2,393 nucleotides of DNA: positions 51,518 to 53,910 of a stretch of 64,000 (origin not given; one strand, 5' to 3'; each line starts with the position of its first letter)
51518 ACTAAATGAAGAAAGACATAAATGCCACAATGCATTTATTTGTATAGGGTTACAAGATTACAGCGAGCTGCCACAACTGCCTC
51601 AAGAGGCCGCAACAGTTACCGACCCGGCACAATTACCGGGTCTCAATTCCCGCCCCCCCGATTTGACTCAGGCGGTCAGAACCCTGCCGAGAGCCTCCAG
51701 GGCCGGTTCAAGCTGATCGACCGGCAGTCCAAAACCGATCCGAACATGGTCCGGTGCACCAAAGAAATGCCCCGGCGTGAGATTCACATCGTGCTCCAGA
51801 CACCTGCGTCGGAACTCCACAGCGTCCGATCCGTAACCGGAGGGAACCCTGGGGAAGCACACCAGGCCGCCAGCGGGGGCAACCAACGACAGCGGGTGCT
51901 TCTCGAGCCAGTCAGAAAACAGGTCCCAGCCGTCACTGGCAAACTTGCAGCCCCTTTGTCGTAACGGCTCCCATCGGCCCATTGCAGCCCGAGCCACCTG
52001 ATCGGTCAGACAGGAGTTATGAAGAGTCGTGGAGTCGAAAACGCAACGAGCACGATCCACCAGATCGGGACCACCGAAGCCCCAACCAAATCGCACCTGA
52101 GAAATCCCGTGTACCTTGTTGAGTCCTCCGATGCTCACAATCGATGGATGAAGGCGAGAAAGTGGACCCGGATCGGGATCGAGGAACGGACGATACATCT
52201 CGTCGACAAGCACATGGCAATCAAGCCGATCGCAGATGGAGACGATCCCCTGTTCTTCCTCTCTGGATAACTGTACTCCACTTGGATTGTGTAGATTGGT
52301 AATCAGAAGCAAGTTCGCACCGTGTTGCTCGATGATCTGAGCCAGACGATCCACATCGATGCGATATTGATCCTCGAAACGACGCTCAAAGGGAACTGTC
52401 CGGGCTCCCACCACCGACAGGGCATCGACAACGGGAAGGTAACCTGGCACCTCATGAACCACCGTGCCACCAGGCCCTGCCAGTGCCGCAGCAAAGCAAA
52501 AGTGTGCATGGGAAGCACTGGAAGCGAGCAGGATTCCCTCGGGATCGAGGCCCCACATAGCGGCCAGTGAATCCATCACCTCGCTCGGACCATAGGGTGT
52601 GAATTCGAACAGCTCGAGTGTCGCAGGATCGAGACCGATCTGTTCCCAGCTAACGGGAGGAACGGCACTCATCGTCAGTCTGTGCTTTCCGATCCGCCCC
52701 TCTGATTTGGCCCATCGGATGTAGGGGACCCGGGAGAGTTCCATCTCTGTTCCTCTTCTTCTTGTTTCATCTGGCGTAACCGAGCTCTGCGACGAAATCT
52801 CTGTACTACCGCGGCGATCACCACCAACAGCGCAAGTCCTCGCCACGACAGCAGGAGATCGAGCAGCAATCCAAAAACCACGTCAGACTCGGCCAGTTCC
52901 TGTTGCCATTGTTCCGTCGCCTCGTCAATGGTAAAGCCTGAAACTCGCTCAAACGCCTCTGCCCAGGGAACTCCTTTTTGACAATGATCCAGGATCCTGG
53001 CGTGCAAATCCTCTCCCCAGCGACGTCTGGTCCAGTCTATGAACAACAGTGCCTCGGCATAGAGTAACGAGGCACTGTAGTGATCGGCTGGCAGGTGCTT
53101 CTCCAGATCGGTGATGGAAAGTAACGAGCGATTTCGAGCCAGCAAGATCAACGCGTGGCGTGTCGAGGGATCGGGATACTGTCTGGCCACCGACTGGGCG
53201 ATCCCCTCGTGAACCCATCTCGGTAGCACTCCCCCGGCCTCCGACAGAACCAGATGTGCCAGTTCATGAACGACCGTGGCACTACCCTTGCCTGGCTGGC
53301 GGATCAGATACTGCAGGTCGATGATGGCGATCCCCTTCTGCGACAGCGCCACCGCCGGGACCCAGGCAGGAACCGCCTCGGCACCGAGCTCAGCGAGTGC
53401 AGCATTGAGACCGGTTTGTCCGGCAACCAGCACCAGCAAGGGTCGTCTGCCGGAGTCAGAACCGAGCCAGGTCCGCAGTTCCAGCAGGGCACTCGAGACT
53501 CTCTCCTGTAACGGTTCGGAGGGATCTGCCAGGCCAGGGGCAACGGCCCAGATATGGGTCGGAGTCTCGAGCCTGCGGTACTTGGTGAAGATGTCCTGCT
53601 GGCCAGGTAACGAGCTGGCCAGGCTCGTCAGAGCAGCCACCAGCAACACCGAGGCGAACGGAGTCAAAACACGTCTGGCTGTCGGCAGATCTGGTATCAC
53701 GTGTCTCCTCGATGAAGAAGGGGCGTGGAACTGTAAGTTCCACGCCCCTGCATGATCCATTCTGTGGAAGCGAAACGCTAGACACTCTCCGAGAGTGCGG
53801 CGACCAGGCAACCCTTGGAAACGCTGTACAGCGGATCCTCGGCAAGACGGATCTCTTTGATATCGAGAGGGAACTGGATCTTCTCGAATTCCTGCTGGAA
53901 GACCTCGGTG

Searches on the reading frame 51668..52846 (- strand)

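Call 3: search_protein_families(library=pfam, proteins=[window:51668-52846:-], max_evalue=0.1)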
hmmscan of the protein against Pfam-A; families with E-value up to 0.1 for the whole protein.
window:51668-52846:- (392 aa): 2 families
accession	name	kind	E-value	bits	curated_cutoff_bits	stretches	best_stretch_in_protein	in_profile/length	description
PF00155.27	Aminotran_1_2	-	7.1e-28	98.3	19.7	1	83-386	39-361/361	Aminotransferase class I and II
PF25827.1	TVHS-like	-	0.0042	17.4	27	1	179-218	4-43/105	Tepsin VHS/ENTH-like domain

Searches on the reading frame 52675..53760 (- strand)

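Call 3: search_protein_families(library=pfam, proteins=[window:52675-53760:-], max_evalue=0.1)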
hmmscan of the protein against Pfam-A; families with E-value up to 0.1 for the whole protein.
window:52675-53760:- (361 aa): 2 families
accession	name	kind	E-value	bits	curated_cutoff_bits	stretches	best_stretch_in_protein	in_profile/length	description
PF13485.12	Peptidase_MA_2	-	5.4e-14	52.9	32.4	1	131-289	40-199/201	Peptidase MA superfamily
PF07607.17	DUF1570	-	0.076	13.8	22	0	161-192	3-39/129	Protein of unknown function (DUF1570)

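Call 4: search_protein_families(library=ncbifam, proteins=[window:52675-53760:-], max_evalue=0.1)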
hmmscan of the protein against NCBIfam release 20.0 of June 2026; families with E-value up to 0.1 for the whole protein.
window:52675-53760:- (361 aa): 0 families
